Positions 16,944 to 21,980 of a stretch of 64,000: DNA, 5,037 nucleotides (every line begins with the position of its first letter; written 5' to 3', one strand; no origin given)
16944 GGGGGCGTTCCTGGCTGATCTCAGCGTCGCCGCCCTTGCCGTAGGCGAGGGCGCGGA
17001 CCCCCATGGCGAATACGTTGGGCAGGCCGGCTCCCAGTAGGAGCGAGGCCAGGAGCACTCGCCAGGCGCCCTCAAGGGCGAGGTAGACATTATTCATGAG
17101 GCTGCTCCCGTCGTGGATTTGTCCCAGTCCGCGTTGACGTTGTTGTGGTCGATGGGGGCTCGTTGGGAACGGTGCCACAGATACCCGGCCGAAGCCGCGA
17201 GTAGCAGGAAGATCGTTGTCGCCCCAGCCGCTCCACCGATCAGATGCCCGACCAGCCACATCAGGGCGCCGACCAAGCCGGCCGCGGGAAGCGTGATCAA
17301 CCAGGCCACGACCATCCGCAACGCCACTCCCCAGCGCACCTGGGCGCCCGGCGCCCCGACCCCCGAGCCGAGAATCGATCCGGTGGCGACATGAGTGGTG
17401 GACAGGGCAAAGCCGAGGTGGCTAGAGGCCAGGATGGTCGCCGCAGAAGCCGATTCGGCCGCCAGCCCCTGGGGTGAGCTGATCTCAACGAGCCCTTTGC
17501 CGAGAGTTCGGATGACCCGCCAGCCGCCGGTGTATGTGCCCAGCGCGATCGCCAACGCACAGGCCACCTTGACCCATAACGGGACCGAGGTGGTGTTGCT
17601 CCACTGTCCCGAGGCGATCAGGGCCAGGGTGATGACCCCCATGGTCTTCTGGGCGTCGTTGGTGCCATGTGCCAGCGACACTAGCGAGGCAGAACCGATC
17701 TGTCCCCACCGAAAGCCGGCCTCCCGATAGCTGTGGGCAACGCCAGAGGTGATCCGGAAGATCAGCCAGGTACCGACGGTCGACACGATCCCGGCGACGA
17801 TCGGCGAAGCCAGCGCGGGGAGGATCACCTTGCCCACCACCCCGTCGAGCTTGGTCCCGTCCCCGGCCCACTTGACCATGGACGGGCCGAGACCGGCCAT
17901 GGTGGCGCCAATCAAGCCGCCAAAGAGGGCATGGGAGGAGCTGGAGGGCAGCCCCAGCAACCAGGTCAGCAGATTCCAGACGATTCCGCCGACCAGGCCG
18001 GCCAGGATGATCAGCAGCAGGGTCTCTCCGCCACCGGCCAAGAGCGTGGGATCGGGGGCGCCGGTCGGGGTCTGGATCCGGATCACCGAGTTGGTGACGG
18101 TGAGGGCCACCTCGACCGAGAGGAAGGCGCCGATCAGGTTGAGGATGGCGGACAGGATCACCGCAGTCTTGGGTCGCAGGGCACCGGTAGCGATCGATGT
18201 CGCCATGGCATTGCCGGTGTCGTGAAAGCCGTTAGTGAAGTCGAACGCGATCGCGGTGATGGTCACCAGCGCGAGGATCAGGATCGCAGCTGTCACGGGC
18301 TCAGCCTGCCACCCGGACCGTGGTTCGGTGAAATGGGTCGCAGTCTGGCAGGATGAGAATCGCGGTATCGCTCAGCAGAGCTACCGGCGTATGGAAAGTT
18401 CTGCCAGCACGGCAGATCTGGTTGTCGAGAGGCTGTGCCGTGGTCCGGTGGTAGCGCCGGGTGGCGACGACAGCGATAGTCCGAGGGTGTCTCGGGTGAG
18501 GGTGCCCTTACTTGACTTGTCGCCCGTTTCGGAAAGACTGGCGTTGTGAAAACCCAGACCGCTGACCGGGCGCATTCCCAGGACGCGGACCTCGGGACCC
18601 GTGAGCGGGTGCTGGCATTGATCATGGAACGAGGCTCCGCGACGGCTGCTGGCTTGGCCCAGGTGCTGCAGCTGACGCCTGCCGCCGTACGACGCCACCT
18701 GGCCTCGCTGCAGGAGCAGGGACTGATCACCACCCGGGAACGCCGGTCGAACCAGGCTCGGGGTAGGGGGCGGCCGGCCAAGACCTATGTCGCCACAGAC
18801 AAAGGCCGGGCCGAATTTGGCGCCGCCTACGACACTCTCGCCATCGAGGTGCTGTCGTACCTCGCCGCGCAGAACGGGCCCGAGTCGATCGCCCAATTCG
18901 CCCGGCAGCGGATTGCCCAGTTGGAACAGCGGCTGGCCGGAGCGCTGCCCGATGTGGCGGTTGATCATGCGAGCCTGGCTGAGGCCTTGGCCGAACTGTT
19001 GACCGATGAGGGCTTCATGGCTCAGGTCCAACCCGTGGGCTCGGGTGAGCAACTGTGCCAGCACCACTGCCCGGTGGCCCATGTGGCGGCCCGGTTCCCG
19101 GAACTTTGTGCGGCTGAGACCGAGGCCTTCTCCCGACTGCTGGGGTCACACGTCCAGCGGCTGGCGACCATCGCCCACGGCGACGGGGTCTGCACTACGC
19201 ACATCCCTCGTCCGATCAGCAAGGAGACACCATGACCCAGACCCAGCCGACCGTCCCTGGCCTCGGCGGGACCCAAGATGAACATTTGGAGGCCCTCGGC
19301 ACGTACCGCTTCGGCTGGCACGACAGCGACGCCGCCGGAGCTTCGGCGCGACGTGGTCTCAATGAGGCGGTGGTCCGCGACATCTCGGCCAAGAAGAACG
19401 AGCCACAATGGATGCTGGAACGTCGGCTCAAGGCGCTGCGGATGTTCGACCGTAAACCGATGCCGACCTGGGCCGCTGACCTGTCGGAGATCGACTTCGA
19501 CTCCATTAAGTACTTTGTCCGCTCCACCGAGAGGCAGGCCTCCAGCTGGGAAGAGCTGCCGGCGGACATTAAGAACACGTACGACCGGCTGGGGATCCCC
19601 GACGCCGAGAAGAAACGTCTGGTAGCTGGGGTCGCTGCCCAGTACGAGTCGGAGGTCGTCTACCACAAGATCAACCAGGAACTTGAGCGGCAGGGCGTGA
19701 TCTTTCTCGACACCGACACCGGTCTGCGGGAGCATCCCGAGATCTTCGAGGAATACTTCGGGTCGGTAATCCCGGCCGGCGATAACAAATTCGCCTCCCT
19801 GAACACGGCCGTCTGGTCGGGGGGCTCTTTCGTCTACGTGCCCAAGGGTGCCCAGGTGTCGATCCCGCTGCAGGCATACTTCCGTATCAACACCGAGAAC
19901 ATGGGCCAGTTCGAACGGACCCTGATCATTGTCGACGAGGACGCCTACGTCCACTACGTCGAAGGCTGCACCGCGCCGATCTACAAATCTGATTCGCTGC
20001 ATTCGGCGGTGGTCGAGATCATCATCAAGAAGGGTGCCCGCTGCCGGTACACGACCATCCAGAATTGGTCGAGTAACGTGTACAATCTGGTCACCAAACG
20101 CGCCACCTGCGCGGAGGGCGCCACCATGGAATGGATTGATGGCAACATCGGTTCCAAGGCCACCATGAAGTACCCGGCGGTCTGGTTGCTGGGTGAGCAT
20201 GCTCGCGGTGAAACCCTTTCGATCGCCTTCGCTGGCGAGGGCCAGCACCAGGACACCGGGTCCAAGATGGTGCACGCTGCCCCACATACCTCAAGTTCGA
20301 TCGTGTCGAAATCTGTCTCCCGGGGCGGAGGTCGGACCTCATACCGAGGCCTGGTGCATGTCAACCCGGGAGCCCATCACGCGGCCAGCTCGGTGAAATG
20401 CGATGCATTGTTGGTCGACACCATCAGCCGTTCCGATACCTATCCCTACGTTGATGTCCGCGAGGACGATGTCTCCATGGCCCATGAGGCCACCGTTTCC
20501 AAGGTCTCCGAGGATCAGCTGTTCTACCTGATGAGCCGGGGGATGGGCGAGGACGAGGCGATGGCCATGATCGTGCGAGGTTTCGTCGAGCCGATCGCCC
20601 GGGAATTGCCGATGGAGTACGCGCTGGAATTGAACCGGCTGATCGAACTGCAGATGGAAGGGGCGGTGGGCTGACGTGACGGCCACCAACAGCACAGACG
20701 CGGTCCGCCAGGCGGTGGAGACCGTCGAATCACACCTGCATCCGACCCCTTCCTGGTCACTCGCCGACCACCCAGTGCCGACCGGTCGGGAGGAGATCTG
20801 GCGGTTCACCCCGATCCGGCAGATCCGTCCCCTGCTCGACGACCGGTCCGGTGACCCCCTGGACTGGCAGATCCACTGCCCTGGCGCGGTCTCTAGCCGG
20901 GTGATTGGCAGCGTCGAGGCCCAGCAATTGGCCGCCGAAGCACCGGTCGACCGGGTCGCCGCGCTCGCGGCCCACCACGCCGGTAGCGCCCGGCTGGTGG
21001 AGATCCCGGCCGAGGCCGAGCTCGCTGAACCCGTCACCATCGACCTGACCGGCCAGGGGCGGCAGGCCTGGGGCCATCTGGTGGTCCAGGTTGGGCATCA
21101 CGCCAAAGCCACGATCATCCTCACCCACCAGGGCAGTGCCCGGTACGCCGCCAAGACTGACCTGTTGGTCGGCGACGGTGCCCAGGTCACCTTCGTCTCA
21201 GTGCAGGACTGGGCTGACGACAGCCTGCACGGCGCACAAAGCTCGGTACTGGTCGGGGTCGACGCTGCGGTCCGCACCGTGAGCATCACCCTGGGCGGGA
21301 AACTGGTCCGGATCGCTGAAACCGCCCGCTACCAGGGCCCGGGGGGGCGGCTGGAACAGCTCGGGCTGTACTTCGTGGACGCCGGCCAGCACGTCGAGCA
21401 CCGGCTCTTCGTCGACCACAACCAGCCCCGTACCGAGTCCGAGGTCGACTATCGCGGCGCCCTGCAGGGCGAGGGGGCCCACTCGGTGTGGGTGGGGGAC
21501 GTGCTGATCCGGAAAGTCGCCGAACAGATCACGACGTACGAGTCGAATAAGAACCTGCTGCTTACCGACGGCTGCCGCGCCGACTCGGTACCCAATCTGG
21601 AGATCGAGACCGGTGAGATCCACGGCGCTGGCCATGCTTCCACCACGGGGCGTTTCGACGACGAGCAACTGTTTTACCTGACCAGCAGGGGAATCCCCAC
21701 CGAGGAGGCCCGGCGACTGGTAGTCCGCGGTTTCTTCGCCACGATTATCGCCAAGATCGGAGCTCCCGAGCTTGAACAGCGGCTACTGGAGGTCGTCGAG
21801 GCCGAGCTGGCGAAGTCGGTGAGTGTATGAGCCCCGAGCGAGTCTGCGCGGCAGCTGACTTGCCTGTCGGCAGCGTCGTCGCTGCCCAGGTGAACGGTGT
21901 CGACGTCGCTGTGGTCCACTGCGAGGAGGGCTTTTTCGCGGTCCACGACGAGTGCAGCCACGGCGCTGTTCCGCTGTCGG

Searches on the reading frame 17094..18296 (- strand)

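Call 15: search_protein_families(library=pfam, proteins=[window:17094-18296:-], max_evalue=0.00001)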
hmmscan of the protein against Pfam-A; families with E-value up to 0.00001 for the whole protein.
window:17094-18296:- (400 aa): 1 family
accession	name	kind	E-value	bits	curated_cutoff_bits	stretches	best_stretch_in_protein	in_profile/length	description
PF01384.25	PHO4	-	3.9e-85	286.3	33.7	1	22-343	1-350/350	Phosphate transporter family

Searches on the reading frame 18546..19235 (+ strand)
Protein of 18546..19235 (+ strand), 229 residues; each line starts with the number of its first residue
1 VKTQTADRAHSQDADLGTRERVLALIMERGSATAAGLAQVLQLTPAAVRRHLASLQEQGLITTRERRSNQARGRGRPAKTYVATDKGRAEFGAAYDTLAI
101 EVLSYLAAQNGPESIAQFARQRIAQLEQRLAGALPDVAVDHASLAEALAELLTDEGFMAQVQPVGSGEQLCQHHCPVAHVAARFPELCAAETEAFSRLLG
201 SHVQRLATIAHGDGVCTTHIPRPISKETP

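Call 15: search_protein_families(library=pfam, proteins=[window:18546-19235:+], max_evalue=0.00001)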
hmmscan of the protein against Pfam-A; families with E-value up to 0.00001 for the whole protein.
window:18546-19235:+ (229 aa): 5 families
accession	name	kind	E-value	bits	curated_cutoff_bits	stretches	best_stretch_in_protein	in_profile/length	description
PF01022.26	HTH_5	-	6.1e-08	32.9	22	1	18-62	3-46/47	Bacterial regulatory protein, arsR family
PF13412.12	HTH_24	-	3.9e-07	30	21.9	1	18-62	4-48/48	Winged helix-turn-helix DNA-binding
PF12840.13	HTH_20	-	4.8e-07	30.1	27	1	18-64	5-51/51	Helix-turn-helix domain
PF12802.13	MarR_2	-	5.7e-07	30.1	27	1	21-65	9-54/61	MarR family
PF09339.16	HTH_IclR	-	1.6e-06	28.3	22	0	21-63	7-50/52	IclR helix-turn-helix domain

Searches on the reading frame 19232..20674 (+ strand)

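Call 15: search_protein_families(library=pfam, proteins=[window:19232-20674:+], max_evalue=0.00001)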
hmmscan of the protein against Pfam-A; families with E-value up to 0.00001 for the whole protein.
window:19232-20674:+ (480 aa): 2 families
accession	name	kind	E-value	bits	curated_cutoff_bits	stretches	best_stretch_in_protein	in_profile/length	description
PF01458.23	SUFBD_core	-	4.6e-88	295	27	1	217-451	1-232/232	SUF system FeS cluster assembly, SufBD core domain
PF19295.5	SufBD_N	-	5.1e-09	36.5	23.5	1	144-214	100-171/172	SufBD protein N-terminal region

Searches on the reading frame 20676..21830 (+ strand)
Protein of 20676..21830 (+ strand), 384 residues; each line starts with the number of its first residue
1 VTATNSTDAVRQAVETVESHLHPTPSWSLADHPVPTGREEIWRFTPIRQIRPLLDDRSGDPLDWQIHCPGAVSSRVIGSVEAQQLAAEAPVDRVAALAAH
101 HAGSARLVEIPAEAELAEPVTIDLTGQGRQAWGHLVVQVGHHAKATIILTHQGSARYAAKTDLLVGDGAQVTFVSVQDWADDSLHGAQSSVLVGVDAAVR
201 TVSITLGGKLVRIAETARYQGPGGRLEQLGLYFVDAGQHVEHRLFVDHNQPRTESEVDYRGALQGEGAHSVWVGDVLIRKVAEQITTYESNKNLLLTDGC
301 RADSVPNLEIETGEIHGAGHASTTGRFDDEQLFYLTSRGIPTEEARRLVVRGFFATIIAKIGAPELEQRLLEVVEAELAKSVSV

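Call 15: search_protein_families(library=pfam, proteins=[window:20676-21830:+], max_evalue=0.00001)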
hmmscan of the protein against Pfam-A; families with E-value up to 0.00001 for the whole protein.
window:20676-21830:+ (384 aa): 1 family
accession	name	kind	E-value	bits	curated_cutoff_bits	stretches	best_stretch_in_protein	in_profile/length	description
PF01458.23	SUFBD_core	-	3.6e-69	233.2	27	1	126-353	5-232/232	SUF system FeS cluster assembly, SufBD core domain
